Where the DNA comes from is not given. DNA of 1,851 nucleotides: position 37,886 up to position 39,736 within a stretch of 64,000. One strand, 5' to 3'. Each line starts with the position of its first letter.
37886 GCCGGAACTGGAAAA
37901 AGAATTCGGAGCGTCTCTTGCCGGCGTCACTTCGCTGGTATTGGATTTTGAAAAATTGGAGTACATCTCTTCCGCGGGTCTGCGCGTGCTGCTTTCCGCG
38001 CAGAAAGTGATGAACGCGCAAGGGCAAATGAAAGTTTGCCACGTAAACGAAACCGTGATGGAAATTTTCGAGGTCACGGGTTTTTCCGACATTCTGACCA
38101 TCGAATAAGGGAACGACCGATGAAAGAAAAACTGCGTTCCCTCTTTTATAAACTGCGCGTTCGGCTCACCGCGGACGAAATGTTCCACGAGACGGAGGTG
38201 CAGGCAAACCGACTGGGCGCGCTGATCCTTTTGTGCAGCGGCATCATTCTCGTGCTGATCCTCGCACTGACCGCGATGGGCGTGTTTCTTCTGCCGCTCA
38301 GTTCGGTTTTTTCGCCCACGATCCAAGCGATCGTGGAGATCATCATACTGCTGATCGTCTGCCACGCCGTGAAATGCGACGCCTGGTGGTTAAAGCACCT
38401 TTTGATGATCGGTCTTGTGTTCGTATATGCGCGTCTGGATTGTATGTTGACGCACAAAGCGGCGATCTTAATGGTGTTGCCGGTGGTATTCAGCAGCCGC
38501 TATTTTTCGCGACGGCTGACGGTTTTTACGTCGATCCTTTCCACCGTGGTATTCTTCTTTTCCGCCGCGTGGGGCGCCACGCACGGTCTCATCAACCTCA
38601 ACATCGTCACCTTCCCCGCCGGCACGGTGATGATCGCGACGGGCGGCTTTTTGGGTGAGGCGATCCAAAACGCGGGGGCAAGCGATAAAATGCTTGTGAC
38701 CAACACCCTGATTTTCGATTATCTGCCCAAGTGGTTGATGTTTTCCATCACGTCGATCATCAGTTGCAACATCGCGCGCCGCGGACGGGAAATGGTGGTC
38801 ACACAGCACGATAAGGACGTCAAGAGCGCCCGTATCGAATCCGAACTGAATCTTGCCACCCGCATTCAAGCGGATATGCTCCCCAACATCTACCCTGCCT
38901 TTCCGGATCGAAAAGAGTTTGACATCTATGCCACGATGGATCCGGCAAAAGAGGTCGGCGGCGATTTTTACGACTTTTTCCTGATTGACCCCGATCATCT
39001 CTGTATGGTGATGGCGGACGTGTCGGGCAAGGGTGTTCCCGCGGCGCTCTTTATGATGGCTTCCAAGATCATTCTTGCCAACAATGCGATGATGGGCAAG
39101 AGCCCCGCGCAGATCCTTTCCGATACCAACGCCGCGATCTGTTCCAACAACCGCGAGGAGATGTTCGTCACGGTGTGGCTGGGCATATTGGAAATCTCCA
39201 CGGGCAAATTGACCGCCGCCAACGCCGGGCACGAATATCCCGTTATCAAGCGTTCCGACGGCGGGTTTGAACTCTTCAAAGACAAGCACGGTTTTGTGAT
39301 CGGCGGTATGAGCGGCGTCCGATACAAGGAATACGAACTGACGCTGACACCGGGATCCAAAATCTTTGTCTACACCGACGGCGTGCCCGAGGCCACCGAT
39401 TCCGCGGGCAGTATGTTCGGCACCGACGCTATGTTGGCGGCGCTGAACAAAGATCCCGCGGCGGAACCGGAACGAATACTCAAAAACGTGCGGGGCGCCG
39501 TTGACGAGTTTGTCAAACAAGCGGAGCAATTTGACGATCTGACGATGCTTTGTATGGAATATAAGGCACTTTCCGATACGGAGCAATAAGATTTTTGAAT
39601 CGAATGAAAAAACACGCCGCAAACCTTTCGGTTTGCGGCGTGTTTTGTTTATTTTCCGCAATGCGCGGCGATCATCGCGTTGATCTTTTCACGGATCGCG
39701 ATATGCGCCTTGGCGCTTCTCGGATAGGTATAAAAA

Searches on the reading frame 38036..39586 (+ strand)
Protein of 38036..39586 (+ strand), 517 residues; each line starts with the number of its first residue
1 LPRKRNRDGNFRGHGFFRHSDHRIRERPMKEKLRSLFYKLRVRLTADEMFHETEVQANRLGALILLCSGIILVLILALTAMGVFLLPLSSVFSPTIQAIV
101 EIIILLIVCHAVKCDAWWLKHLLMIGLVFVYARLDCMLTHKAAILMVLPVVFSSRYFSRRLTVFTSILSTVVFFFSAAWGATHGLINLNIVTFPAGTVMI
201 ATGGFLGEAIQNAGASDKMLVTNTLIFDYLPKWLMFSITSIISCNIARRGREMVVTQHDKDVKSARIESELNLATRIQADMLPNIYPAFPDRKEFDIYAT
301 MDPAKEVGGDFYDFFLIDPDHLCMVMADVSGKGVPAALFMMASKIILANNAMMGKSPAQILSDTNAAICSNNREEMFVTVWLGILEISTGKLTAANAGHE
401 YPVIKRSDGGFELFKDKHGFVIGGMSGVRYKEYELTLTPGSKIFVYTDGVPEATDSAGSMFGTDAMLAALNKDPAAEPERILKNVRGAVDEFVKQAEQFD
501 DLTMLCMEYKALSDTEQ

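Call 3: search_protein_families(library=pfam, proteins=[window:38036-39586:+], max_evalue=0.01)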
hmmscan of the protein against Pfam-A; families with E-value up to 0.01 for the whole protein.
window:38036-39586:+ (517 aa): 1 family
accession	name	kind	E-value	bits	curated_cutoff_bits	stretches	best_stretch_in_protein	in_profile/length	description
PF07228.17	SpoIIE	-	1.5e-48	165.8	25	1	319-509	2-191/192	Stage II sporulation protein E (SpoIIE)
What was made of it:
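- On Partner-switching module: Pfam SpoIIE E 1.5e-48 at 38120-39589 (call 3).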

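Call 4: search_protein_families(library=ncbifam, proteins=[window:38036-39586:+], max_evalue=0.01)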
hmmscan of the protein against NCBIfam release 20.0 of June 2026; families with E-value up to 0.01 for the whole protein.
window:38036-39586:+ (517 aa): 3 families
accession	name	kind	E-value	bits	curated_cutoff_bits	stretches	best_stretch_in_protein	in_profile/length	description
NF038263.1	prot_phos_SiaA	equivalog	8.9e-13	47.6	700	1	245-507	389-655/658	biofilm regulation protein phosphatase SiaA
NF045505.1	RR_RssB_Pseudo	equivalog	5.3e-11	42.2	700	1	266-452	151-340/394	two-component system response regulator RssB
TIGR02865.1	spore_II_E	equivalog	1.2e-05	23.6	490.8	1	305-505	564-759/764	stage II sporulation protein E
